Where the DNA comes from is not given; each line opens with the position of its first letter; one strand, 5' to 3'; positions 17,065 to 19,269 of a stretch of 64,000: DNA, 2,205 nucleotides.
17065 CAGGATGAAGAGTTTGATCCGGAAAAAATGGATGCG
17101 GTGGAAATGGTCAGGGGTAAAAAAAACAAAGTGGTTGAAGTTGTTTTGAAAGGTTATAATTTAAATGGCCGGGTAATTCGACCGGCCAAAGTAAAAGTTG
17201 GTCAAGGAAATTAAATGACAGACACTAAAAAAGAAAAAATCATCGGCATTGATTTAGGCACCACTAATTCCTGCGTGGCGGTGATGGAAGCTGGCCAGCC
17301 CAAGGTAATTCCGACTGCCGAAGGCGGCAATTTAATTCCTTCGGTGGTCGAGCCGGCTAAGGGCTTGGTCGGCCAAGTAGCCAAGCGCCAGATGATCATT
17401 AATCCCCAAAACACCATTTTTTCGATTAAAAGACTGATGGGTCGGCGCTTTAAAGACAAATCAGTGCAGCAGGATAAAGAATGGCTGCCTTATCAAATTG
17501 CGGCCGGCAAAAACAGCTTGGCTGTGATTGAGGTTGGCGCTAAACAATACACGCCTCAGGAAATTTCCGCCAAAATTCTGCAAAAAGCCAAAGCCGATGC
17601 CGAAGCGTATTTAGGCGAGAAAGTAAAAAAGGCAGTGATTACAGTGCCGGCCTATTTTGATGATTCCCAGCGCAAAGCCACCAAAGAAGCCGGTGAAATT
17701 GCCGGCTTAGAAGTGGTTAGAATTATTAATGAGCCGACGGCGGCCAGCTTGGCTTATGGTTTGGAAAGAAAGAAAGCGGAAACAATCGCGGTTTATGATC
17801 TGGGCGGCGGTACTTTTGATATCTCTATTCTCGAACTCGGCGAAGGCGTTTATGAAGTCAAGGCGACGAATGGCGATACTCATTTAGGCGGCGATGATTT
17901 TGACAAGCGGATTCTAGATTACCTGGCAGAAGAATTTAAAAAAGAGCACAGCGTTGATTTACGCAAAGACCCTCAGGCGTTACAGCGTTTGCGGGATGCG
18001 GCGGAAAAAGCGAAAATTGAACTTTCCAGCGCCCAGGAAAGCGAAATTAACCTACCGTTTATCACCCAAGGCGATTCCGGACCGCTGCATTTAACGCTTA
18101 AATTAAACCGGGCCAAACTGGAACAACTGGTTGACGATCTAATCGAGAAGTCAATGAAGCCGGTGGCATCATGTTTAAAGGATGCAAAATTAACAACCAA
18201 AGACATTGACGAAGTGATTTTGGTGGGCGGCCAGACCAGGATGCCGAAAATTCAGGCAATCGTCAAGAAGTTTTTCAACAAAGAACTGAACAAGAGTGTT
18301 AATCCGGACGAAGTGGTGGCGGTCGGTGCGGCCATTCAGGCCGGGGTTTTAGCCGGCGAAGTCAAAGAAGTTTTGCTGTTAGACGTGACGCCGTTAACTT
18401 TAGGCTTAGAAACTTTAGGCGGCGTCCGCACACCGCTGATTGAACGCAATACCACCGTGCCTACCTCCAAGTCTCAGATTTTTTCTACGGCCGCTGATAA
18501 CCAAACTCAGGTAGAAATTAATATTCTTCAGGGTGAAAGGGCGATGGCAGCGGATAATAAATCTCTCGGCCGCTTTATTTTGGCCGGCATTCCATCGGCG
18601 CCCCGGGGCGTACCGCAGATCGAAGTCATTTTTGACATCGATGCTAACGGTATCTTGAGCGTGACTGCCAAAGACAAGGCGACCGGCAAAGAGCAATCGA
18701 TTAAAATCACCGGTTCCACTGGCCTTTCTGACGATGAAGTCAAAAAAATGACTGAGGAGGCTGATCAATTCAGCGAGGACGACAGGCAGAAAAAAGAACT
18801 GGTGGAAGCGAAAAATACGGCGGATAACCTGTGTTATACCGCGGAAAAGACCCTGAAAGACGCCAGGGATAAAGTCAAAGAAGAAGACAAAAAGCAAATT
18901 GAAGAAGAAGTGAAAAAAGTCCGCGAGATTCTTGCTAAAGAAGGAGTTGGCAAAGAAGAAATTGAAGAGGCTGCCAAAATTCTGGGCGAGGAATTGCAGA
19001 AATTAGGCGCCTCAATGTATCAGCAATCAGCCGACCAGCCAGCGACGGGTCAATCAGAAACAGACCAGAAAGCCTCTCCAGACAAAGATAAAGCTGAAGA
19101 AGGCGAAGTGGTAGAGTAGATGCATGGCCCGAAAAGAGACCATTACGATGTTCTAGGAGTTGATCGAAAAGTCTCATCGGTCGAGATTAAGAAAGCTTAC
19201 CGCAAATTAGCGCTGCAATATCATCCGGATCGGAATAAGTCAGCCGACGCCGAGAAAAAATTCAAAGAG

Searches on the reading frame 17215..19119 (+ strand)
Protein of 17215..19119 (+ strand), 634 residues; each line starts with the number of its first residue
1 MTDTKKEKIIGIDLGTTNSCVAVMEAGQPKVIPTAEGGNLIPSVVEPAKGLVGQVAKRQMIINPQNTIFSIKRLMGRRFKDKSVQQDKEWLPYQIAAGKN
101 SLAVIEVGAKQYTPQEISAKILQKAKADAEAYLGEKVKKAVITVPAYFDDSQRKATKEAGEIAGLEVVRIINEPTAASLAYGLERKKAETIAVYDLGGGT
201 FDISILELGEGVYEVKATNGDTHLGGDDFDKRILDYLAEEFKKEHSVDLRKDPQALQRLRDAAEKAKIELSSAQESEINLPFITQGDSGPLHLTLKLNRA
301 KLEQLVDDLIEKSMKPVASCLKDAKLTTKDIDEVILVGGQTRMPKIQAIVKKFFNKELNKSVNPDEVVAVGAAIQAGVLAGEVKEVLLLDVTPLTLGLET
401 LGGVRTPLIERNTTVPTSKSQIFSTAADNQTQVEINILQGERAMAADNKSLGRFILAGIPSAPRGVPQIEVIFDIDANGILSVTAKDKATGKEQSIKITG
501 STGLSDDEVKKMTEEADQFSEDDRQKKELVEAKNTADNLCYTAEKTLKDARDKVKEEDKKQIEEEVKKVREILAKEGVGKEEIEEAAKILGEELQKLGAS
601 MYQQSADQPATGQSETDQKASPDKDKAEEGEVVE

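Call 41: list_cluster_members(proteins=[P0001, P0050, window:17215-19119:+])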
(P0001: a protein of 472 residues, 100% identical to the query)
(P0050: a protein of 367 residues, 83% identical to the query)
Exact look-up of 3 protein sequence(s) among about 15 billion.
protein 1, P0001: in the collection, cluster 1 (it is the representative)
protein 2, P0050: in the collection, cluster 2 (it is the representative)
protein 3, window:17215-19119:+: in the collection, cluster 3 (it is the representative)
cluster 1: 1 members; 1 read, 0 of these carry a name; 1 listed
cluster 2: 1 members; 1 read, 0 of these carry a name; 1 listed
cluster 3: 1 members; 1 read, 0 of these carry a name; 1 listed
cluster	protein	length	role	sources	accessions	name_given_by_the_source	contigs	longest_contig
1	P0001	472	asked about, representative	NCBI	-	-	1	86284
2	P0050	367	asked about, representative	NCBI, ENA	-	-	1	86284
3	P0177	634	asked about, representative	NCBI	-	-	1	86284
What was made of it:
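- The exact B protein occurs in one record only (call 41).
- Tried and rejected: The source record and its taxonomy could not be retrieved, and cluster look-ups gave no names (call 41).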

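Call 43: find_encoding_contigs(protein=window:17215-19119:+, flank=10000, max_places=4)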
Protein window:17215-19119:+ (634 aa): no gene with exactly this product is on record in the collection.
